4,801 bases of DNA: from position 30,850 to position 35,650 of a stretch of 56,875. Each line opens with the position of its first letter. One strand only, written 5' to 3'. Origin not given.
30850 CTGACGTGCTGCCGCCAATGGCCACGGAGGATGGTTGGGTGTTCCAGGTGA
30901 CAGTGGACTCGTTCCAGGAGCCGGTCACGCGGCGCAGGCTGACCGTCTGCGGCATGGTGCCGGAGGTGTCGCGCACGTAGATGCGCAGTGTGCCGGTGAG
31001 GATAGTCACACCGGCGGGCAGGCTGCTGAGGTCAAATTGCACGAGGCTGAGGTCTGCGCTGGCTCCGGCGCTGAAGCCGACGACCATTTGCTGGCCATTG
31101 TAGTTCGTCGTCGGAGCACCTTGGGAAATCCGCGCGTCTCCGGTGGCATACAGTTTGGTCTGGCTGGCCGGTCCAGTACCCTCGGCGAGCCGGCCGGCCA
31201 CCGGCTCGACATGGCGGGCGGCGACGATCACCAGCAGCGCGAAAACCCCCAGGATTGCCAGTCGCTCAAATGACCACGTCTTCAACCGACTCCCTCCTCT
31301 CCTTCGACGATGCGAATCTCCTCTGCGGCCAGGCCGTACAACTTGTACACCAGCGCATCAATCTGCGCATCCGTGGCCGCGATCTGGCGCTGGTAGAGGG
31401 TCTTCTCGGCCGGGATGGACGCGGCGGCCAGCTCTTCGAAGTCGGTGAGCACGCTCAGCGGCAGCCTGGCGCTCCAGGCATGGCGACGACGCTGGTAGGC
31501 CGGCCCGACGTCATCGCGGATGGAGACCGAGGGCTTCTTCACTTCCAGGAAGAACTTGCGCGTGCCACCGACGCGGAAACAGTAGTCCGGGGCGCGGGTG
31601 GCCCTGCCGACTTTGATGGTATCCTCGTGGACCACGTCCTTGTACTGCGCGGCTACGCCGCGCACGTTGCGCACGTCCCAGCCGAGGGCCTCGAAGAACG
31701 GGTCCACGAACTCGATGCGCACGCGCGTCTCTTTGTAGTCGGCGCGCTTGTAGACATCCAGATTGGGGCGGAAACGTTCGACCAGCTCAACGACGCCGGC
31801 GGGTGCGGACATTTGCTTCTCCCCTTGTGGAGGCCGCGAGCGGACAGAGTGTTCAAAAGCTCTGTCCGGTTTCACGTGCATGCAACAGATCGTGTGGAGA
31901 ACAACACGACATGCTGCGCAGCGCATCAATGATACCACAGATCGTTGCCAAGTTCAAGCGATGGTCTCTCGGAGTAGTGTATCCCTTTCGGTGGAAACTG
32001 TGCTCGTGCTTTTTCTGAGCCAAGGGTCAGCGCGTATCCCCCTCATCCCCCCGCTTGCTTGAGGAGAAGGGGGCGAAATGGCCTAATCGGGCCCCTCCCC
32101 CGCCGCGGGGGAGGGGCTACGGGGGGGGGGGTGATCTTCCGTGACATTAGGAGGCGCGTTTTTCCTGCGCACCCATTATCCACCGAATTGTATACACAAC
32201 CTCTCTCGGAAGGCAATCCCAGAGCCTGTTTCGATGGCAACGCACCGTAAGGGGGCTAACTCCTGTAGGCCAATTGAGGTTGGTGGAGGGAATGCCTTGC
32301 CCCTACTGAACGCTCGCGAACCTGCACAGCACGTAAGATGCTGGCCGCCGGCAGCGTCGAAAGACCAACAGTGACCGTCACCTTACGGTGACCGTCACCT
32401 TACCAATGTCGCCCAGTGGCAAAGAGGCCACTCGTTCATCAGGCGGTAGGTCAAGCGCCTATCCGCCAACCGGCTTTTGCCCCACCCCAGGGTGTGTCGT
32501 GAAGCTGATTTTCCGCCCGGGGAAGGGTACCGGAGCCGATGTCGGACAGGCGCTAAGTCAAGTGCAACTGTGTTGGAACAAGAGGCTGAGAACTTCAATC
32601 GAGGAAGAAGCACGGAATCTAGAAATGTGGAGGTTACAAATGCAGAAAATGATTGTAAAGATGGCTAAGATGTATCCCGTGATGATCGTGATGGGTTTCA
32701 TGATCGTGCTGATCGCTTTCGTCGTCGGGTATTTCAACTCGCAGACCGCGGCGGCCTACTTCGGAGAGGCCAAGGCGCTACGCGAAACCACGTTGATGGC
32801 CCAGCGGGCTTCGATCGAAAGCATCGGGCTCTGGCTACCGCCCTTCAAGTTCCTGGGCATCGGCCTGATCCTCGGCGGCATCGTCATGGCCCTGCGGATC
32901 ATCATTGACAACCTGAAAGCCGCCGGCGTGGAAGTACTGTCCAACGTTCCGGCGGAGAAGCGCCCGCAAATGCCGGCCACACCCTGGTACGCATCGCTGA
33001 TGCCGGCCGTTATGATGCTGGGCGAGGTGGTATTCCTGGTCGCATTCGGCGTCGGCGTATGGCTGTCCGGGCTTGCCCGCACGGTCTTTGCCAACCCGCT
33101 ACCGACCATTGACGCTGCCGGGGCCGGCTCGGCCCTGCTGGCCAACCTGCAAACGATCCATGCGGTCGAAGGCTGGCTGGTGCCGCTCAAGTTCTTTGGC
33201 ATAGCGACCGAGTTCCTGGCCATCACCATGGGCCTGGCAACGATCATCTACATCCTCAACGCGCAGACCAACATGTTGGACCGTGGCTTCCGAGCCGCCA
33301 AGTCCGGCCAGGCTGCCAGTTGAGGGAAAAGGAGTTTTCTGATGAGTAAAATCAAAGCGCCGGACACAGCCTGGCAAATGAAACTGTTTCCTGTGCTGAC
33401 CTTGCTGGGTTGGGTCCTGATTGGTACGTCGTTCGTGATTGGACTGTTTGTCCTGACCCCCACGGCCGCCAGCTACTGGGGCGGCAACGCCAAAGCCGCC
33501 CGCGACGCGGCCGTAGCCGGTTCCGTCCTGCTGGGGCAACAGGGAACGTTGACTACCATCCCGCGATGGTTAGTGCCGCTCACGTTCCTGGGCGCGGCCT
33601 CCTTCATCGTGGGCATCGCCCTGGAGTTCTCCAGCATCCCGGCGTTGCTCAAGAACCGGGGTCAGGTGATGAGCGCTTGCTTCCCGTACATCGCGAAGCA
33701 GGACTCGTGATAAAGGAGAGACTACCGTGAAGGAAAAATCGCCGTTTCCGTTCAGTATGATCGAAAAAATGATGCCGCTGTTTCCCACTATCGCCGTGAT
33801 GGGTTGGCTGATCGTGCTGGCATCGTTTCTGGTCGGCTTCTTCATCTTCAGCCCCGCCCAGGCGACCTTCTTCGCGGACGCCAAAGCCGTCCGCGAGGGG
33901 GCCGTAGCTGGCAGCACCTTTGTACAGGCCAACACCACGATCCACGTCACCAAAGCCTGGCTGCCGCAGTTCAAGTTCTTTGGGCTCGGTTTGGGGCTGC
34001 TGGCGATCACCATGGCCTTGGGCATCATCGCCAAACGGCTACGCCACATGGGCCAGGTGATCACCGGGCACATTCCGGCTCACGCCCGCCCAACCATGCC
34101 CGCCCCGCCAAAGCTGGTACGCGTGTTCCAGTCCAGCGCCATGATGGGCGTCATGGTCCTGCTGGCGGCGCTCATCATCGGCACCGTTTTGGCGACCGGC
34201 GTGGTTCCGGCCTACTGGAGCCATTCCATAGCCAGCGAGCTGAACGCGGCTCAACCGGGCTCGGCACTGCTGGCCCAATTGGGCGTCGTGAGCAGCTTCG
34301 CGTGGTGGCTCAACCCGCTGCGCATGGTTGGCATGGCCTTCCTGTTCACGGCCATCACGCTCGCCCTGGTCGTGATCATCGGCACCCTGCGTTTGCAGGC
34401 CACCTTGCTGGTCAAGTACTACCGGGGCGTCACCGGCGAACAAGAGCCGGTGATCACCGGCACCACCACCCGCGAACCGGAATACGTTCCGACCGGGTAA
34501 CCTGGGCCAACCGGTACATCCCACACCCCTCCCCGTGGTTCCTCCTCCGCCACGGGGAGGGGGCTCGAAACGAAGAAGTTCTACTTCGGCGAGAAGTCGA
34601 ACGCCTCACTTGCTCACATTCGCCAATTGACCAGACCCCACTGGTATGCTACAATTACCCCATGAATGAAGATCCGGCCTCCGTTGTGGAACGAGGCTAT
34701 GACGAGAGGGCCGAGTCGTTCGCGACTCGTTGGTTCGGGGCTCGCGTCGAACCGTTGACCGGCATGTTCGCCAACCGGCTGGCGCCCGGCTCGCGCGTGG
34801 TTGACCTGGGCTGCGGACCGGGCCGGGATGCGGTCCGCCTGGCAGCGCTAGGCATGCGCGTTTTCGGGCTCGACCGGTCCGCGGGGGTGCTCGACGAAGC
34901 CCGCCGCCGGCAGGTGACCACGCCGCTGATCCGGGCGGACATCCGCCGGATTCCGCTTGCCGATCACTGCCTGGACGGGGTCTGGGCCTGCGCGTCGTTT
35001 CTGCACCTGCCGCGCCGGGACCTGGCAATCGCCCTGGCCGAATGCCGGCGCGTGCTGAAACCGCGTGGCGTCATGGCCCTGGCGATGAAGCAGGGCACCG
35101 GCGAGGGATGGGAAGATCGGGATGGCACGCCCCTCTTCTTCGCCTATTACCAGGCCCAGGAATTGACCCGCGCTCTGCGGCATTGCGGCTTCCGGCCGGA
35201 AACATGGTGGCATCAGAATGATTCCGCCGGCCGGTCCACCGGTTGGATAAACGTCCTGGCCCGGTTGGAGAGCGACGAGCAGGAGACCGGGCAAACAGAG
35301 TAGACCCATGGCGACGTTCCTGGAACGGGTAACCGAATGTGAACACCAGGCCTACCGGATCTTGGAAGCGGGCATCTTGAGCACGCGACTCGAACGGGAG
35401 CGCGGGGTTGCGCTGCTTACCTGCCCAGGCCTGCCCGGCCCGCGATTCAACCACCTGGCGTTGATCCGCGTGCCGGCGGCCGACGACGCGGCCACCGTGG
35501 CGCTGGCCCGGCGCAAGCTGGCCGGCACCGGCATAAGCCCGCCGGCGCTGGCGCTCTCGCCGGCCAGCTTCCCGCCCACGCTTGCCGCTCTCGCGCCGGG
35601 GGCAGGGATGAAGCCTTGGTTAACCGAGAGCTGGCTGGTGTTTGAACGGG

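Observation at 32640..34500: Three tandem paralogous membrane-protein genes built from a repeated two-helix module (2 + 1 + 2 copies), no family I can name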

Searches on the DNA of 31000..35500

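Call 19: search_rna_families(source=window, start=31000, end=35500, threshold=evalue, max_evalue=1)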
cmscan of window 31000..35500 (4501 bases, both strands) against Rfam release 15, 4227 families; matches with E-value up to 1: 2.
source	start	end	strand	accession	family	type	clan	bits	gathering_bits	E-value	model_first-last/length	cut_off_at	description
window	32087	32120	-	RF00502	TCV_Pr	Cis-reg;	-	22.3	40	0.46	1-34/34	no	Turnip crinkle virus (TCV) core promoter hairpin (Pr)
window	32037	32128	-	RF03627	mir-9168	Gene; miRNA;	-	21.6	100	0.78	1-95/95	no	mir-9168 microRNA precursor family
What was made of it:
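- Tried and rejected: Rfam finds nothing between 31000 and 35500 (call 19).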

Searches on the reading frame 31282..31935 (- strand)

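Call 24: search_protein_families(library=pfam, proteins=[window:31282-31935:-], max_evalue=0.001)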
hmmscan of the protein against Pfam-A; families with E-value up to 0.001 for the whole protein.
window:31282-31935:- (217 aa): 1 family
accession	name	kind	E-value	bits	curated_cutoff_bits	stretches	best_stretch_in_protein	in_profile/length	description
PF04313.20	HSDR_N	-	8.7e-07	29.4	25.1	0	68-144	3-156/198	Type I restriction enzyme R protein N terminus (HSDR_N)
